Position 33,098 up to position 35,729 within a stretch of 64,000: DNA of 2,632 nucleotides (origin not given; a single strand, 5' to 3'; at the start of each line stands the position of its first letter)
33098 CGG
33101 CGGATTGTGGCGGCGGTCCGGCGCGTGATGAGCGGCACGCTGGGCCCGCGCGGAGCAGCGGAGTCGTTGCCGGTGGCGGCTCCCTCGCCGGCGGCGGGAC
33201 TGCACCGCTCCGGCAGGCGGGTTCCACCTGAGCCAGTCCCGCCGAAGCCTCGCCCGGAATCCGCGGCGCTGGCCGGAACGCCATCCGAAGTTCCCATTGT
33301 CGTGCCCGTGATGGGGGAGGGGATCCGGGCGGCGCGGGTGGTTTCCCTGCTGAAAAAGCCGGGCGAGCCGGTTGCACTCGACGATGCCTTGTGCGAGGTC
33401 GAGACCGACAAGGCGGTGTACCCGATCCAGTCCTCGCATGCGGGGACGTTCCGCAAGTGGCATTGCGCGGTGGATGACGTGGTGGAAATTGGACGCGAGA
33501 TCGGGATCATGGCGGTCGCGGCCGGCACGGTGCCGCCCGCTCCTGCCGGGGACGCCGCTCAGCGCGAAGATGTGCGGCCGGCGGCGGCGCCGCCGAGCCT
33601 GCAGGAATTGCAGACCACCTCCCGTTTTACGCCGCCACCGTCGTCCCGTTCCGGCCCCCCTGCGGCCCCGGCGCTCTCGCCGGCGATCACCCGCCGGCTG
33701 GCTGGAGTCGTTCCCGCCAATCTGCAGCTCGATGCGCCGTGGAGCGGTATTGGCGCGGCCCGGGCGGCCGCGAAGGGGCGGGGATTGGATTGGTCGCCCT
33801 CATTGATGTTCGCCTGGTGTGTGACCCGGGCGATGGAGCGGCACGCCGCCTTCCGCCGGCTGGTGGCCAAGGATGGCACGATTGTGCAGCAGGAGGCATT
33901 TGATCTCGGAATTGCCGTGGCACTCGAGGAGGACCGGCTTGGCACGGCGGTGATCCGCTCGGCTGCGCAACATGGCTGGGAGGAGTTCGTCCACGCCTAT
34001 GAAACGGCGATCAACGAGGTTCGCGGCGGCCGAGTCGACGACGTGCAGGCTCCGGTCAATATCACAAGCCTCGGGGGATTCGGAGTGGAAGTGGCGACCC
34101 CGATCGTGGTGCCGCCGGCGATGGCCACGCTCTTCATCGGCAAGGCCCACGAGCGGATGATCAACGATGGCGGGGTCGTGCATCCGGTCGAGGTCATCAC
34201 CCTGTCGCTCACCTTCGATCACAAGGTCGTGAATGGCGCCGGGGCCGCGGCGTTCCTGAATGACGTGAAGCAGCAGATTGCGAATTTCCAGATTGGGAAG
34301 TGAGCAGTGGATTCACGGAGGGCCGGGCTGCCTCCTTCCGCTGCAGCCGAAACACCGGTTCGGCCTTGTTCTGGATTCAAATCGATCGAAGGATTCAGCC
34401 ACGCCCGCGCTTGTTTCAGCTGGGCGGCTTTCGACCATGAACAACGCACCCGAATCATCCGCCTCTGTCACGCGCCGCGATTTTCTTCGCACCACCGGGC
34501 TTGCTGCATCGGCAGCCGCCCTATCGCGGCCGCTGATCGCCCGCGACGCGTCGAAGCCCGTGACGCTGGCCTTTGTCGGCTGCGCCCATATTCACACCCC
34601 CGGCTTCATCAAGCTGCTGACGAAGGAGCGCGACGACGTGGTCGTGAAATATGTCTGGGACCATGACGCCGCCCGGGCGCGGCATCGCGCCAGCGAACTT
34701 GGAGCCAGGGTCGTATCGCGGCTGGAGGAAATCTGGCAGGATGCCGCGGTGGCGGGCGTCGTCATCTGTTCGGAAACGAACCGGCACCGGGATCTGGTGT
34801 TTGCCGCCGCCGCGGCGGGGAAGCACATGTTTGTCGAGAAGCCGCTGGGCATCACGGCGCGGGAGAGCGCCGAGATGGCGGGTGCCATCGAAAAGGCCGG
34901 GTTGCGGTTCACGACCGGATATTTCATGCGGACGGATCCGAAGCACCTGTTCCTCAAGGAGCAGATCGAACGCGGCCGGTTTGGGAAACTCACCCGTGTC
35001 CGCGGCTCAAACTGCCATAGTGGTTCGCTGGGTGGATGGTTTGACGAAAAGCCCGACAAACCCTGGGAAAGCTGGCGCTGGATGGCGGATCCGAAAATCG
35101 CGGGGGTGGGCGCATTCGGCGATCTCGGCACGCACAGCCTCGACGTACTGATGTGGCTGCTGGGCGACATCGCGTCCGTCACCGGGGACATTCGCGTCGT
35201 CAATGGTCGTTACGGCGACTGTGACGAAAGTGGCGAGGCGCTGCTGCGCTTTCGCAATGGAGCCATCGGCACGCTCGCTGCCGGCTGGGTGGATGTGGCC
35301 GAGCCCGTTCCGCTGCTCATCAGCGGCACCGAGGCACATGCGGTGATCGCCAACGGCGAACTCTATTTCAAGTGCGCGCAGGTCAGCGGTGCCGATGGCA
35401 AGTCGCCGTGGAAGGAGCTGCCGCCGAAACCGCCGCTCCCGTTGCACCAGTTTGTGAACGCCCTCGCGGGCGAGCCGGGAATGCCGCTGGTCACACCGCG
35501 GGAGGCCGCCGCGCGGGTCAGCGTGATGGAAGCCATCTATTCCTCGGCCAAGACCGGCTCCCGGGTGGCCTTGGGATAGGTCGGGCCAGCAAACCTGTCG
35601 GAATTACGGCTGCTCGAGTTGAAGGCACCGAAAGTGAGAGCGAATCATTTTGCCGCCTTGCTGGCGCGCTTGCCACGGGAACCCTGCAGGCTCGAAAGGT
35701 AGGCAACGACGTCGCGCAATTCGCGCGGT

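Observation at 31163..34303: Complete 2-oxoacid dehydrogenase E1-alpha/E1-beta/lipoyl/E2-core fusion in one polypeptide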

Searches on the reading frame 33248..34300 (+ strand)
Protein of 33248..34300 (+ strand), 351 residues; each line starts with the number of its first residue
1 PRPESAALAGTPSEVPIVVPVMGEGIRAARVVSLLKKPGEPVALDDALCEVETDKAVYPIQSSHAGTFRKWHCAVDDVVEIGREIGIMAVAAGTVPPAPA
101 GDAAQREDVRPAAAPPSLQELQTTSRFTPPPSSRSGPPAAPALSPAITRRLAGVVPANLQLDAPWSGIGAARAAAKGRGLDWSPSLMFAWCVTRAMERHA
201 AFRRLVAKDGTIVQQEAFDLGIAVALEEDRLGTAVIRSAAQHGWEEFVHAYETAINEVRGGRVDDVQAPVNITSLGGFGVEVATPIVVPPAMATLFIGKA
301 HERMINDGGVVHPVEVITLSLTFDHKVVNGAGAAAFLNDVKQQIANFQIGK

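Call 17: search_solved_structures(query=window:33248-34300:+, max_evalue=0.001, show_alignments=4)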
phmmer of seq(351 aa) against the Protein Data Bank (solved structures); distinct sequences matched with E-value up to 0.001: 49.
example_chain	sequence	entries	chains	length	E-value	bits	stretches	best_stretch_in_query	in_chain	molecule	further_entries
7b9k_A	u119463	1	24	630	4.4e-24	88.6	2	179-345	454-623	Dihydrolipoyllysine-residue acetyltransferase component of pyruvate dehydrogenase complex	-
9y7v_D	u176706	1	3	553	1.8e-23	86.7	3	17-120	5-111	Dihydrolipoyllysine-residue acetyltransferase component of pyruvate dehydrogenase complex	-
3duf_I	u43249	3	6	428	1.4e-20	77.1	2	87-345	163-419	Dihydrolipoyllysine-residue acetyltransferase component of pyruvate dehydrogenase complex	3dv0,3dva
9njt_A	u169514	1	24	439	2.8e-18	69.5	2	12-142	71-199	Dihydrolipoyllysine-residue succinyltransferase component of 2-oxoglutarate dehydrogenase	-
7q5q_B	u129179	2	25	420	6.1e-15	58.6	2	210-345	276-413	Dihydrolipoyllysine-residue succinyltransferase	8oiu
6h60_A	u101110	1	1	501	2.6e-13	53.2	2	12-87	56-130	Pyruvate dehydrogenase protein X component, mitochondrial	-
7bgj_A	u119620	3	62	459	2.7e-12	49.9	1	99-346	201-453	Acetyltransferase component of pyruvate dehydrogenase complex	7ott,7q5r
1eaa_A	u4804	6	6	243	1.6e-11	47.4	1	172-344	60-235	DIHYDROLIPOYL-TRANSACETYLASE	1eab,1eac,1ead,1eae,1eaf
1b5s_A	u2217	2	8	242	2.5e-11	46.7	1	172-345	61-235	DIHYDROLIPOAMIDE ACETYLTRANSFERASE | Dihydrolipoyllysine-residue acetyltransferase component of pyruvate dehydrogenase complex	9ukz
1dpd_A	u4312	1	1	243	4.1e-11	46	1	191-344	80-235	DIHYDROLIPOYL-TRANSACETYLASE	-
4n72_A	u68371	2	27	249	1.4e-10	44.2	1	179-345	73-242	Pyruvate dehydrogenase (Dihydrolipoyltransacetylase component) | Dihydrolipoyllysine-residue acetyltransferase component of pyruvate dehydrogenase complex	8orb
8osy_A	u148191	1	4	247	1.4e-10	44.2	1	179-345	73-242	Dihydrolipoyllysine-residue acetyltransferase component of pyruvate dehydrogenase complex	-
1dpc_A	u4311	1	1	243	1.5e-10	44.2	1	191-344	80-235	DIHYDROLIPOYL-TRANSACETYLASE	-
6zlm_A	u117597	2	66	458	1.7e-10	44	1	98-346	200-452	Dihydrolipoyllysine-residue acetyltransferase component of pyruvate dehydrogenase complex,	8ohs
8eqn_A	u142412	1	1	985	4.2e-10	42.7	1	172-345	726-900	BG505 UFO-E2p-L4P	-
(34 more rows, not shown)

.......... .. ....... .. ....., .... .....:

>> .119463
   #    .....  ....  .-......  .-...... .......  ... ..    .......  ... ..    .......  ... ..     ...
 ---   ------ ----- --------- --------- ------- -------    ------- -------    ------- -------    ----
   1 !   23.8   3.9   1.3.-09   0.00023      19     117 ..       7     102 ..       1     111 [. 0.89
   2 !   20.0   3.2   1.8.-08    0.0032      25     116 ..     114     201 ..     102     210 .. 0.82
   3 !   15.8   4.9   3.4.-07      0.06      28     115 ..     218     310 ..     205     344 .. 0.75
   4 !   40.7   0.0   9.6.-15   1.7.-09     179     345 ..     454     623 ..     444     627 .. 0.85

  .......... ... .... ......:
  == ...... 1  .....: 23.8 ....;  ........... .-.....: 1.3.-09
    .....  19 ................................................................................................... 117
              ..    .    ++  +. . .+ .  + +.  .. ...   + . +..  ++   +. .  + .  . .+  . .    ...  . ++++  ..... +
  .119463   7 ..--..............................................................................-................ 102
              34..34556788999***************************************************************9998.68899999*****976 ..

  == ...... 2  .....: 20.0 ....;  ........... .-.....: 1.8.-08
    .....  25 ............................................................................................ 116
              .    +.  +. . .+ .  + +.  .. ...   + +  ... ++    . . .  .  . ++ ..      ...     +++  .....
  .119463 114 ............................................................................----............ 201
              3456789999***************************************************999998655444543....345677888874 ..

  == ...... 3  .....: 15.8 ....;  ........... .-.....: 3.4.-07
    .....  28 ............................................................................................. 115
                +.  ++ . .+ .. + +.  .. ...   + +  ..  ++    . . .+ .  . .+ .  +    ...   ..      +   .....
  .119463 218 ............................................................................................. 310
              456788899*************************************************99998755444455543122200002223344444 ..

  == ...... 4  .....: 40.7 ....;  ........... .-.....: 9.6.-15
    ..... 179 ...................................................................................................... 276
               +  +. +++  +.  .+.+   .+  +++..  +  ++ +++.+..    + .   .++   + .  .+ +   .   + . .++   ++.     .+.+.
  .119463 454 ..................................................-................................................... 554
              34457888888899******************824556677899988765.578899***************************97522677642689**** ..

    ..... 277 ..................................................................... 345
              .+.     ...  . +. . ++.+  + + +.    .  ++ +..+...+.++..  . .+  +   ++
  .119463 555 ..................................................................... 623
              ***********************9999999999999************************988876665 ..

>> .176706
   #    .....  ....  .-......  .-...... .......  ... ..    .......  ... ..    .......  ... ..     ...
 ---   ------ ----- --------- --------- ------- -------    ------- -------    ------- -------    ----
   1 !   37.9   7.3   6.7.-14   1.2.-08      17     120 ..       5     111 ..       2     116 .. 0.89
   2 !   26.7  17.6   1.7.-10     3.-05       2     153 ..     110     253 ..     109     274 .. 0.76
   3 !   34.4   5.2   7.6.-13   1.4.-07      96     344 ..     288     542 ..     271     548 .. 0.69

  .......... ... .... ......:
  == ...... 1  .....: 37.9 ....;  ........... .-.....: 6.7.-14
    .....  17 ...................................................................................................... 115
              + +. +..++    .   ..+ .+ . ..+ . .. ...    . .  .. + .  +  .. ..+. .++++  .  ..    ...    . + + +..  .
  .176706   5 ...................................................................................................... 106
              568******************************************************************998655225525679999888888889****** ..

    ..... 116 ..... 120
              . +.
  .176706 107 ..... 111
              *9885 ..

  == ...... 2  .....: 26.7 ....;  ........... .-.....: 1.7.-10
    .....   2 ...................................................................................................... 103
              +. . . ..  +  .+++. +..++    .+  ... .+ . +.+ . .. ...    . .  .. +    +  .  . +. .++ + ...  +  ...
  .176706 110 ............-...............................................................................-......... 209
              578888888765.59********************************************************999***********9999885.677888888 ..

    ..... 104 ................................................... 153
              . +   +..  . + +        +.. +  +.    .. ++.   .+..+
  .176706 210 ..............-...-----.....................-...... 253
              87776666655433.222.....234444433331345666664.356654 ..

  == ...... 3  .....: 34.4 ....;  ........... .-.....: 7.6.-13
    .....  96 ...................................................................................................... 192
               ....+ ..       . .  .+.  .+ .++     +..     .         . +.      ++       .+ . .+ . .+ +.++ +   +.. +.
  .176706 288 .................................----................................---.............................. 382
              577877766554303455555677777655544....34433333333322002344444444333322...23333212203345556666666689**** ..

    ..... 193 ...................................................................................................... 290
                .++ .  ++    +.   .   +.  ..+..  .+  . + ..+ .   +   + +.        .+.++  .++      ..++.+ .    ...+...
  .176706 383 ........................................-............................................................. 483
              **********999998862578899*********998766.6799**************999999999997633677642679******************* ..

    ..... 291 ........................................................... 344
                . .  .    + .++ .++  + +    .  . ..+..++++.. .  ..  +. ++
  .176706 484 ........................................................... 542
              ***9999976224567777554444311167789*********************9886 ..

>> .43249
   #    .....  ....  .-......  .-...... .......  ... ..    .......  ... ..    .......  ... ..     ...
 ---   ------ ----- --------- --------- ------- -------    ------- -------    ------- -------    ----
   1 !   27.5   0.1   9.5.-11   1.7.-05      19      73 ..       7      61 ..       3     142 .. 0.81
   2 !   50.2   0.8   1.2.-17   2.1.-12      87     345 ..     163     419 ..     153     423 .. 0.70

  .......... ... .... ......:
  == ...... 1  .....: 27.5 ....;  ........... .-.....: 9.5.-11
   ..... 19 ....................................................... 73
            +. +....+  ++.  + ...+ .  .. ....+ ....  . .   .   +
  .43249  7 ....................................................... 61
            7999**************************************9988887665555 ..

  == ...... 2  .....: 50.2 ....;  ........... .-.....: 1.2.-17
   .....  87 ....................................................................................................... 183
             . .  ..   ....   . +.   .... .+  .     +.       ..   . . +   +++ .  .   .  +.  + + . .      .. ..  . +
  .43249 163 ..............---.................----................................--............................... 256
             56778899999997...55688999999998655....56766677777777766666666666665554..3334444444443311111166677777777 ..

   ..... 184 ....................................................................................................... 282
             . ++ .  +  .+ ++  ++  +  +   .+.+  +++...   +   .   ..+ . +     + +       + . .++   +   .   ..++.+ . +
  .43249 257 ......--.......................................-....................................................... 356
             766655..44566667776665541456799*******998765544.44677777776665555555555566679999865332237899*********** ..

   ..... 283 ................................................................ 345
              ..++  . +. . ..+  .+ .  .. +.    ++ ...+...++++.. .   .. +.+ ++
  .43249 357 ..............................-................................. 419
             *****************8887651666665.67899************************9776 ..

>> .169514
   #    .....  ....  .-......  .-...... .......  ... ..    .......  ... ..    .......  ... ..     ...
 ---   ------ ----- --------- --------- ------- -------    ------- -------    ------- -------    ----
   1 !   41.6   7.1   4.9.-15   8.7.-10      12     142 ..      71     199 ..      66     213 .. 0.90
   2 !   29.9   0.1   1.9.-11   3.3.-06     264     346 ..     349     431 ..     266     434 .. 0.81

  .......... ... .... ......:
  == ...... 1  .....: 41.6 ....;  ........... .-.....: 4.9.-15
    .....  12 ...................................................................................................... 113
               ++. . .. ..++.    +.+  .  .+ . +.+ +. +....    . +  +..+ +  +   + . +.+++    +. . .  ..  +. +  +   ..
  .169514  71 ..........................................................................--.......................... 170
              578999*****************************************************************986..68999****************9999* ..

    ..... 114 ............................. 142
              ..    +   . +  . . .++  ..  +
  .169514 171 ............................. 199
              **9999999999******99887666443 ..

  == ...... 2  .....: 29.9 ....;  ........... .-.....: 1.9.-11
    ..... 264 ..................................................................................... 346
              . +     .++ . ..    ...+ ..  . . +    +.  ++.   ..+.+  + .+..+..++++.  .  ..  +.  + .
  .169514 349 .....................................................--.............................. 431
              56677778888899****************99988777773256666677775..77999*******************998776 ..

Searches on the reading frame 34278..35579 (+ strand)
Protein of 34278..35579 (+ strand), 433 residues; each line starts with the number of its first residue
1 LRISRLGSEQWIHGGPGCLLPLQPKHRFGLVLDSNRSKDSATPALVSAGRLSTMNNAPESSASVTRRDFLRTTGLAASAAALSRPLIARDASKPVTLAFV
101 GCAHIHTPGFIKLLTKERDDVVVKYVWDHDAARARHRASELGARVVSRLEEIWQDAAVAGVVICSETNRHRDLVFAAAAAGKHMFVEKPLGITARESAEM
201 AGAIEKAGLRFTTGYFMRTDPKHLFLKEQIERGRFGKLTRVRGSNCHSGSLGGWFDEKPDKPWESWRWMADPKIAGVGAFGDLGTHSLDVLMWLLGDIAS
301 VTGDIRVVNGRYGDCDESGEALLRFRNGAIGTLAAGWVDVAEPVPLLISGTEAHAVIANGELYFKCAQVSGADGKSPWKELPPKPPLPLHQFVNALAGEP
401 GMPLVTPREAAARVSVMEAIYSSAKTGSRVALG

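Call 8: search_protein_families(library=pfam, proteins=[window:34278-35579:+], max_evalue=0.00001)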
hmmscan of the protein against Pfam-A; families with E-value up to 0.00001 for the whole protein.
window:34278-35579:+ (433 aa): 3 families
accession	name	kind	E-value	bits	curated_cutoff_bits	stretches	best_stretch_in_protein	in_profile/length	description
PF22725.1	GFO_IDH_MocA_C3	-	1.8e-21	76.8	27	1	226-354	4-122/124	GFO/IDH/MocA C-terminal domain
PF01408.29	GFO_IDH_MocA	-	8.9e-18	65.6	24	1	97-215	3-120/120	Oxidoreductase family, NAD-binding Rossmann fold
PF02894.22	GFO_IDH_MocA_C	-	2e-17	64.2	22.9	1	227-432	1-218/218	Oxidoreductase family, C-terminal alpha/beta domain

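Call 61: search_protein_families(library=ncbifam, proteins=[window:34278-35579:+], max_evalue=1e-10)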
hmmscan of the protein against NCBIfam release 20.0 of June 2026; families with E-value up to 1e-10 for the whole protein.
window:34278-35579:+ (433 aa): 7 families
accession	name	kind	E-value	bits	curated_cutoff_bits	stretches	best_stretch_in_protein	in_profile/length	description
TIGR04380.1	myo_inos_iolG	equivalog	7e-29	100.7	355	1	114-337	20-231/330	inositol 2-dehydrogenase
NF052479.1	LevoglcsnDh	equivalog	1.7e-26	92.8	650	1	123-306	38-213/386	levoglucosan dehydrogenase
NF041392.1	XylDh_Gfo6_Halo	equivalog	1.3e-15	57.1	350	1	160-357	85-275/350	D-xylose 1-dehydrogenase Gfo6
NF007574.0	PRK10206.1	equivalog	2.5e-14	53.1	352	1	97-321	5-212/345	oxidoreductase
NF040723.1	UDP-GlcNAcDh_Arch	equivalog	3.8e-14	52.9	450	0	119-241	23-144/302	UDP-N-acetylglucosamine 3-dehydrogenase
NF008607.0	PRK11579.1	subfamily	4.3e-12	45.7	330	1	139-308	46-202/346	oxidoreductase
NF052679.1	InsChiInosDhIolG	equivalog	5.8e-12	45.3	540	1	128-242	35-152/343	bifunctional inositol 2-dehydrogenase/D-chiro-inositol 1-dehydrogenase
